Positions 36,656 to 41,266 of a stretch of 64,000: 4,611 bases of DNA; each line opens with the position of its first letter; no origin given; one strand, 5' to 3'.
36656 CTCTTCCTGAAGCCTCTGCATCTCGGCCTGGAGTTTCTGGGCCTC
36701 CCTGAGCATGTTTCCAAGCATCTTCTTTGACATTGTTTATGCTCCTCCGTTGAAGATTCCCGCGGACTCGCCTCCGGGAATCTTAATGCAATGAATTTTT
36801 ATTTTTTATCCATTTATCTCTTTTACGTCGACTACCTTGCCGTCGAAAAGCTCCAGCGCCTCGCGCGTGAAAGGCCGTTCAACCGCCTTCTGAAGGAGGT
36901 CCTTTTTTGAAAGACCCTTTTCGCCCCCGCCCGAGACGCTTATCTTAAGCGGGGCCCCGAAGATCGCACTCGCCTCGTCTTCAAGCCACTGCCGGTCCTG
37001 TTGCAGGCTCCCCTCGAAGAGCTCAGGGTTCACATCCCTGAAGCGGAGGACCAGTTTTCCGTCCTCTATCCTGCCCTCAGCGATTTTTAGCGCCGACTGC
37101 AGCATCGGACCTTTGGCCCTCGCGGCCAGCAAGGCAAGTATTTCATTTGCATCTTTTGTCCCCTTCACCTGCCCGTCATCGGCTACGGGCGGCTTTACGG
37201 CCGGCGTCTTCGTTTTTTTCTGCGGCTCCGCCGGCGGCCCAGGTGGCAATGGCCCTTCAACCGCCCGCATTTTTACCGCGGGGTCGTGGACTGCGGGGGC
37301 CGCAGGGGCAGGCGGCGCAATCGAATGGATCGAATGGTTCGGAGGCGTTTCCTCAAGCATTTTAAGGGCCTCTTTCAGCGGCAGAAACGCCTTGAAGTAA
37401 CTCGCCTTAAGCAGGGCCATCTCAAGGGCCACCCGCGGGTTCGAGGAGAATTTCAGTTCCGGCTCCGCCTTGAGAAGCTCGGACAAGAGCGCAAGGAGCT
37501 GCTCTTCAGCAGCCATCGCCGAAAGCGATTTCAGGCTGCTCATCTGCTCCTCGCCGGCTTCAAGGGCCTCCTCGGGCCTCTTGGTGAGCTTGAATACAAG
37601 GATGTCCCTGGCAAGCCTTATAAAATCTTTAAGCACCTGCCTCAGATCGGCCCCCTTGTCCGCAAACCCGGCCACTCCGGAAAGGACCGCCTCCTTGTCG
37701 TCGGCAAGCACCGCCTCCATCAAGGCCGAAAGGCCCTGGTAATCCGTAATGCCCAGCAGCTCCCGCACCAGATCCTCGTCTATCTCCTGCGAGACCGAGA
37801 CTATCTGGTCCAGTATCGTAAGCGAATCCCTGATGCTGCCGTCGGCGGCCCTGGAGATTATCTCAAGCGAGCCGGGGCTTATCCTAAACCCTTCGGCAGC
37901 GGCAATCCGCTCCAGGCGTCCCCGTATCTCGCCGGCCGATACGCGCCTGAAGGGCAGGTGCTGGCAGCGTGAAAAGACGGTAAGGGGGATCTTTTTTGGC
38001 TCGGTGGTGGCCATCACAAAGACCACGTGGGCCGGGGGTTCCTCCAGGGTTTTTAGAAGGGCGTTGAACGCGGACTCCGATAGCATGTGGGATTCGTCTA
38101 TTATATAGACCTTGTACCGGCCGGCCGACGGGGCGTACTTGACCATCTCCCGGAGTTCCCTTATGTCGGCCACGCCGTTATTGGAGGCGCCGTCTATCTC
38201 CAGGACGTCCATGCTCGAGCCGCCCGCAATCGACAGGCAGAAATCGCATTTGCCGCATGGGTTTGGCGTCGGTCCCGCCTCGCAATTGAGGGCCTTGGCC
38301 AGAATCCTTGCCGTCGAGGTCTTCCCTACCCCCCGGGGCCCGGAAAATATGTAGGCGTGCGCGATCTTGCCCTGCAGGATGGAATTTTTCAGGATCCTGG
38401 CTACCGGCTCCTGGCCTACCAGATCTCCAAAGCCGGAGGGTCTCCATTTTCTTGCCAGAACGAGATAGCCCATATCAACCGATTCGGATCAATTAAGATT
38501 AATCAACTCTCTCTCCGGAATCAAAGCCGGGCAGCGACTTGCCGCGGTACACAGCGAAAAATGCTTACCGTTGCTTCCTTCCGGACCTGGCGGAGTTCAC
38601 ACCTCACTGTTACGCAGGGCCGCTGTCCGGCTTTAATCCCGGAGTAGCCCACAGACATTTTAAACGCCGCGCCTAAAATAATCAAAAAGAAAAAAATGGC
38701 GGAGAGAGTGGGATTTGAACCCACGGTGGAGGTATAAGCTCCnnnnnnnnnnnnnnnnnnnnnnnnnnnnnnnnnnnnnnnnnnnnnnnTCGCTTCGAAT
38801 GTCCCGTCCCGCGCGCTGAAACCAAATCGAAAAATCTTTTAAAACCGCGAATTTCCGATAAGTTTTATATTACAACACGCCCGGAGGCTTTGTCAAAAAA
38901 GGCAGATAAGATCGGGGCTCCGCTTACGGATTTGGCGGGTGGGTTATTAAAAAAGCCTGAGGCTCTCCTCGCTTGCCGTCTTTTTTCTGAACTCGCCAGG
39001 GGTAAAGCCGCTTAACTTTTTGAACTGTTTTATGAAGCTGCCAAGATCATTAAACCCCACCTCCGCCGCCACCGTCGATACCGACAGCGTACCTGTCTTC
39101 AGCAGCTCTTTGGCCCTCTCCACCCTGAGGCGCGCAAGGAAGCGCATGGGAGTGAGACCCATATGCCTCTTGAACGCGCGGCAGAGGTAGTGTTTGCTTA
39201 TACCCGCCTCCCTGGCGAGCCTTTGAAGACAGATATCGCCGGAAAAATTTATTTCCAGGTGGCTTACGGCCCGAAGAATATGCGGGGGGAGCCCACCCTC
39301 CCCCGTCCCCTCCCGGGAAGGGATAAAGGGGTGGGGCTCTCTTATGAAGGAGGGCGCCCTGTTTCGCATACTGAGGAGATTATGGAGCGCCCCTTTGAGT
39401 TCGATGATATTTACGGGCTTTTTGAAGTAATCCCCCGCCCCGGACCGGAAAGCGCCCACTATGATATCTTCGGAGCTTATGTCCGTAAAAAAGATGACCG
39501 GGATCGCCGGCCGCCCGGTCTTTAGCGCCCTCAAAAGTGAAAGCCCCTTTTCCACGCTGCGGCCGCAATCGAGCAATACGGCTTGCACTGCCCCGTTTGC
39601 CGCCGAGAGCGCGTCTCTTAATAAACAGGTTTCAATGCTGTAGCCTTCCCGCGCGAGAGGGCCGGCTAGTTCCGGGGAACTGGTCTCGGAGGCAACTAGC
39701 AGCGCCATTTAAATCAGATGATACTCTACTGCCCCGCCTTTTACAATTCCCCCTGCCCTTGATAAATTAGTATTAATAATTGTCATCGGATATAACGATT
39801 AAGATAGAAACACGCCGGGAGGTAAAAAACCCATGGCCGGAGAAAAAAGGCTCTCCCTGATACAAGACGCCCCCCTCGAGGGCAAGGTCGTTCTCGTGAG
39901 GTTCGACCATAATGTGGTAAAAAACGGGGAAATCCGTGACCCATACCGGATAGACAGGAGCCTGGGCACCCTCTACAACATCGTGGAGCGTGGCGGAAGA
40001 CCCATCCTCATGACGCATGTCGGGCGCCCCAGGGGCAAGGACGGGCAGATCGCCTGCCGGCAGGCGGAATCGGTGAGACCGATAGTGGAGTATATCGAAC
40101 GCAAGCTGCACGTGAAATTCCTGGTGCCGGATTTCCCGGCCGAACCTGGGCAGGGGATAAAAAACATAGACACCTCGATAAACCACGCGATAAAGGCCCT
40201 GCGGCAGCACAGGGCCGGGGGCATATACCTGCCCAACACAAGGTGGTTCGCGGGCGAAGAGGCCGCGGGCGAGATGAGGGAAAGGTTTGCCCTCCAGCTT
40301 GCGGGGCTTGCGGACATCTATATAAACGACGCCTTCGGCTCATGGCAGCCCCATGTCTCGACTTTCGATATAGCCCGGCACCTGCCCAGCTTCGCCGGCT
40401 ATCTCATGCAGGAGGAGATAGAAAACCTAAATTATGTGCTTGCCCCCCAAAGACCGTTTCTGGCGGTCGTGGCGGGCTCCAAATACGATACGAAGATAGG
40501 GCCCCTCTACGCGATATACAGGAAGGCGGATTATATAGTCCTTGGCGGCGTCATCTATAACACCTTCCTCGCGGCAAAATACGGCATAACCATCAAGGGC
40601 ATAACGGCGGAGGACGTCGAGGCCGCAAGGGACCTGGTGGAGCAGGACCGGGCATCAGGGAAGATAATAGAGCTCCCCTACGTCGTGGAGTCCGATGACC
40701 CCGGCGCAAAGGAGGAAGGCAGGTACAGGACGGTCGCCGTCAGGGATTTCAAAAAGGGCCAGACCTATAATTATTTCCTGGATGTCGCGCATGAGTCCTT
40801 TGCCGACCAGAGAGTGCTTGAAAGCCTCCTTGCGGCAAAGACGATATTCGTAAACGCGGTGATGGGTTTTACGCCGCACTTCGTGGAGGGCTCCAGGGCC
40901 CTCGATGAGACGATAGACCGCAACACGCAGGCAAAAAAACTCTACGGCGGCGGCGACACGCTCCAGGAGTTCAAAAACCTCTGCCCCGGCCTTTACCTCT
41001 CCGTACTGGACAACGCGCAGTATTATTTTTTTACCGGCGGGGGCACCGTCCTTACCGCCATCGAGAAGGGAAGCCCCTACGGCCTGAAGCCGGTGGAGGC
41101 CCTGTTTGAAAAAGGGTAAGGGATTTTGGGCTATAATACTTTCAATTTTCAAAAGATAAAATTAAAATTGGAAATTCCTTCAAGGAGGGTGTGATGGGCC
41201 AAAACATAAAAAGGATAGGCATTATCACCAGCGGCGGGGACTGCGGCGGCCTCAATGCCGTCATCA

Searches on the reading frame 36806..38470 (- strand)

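Call 64: search_protein_families(library=pfam, proteins=[window:36806-38470:-], max_evalue=0.00001)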
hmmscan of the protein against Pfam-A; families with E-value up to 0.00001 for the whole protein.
window:36806-38470:- (554 aa): 6 families
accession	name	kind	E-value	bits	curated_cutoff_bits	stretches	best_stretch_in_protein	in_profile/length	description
PF13177.12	DNA_pol3_delta2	-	2.9e-43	148.1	27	1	20-177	2-160/161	DNA polymerase III, delta subunit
PF12169.13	DNA_pol3_gamma3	-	8.9e-22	77.9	24.4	1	231-371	2-142/143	DNA polymerase III subunits gamma and tau domain III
PF00004.35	AAA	-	1.1e-12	49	21.2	1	41-171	2-125/131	ATPase family associated with various cellular activities (AAA)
PF22608.2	DNAX_ATPase_lid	-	2.2e-11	43.8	27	1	181-228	1-48/49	DNA polymerase III clamp loader subunit, ATPase lid domain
PF13401.12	AAA_22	-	1.5e-06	29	27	1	41-153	9-122/130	AAA domain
PF13604.12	AAA_30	-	6.9e-06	26.4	27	0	40-152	21-122/191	AAA domain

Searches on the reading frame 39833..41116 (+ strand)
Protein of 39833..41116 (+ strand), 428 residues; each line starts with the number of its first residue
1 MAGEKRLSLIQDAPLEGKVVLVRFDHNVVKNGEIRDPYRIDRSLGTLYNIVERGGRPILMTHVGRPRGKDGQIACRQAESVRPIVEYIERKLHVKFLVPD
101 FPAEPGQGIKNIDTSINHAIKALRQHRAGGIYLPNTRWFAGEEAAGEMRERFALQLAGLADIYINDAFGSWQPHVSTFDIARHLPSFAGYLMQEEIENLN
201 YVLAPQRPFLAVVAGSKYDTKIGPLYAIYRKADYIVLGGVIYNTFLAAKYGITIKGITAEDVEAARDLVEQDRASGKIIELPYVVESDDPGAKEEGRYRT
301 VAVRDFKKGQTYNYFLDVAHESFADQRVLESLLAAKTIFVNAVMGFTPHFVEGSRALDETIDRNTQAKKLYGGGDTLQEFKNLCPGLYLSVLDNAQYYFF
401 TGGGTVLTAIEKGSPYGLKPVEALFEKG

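Call 64: search_protein_families(library=pfam, proteins=[window:39833-41116:+], max_evalue=0.00001)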
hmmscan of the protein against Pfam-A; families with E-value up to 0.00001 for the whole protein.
window:39833-41116:+ (428 aa): 1 family
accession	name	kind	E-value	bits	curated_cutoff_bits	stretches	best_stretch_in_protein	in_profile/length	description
PF00162.24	PGK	-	3.5e-77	260.4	27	1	10-411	1-377/379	Phosphoglycerate kinase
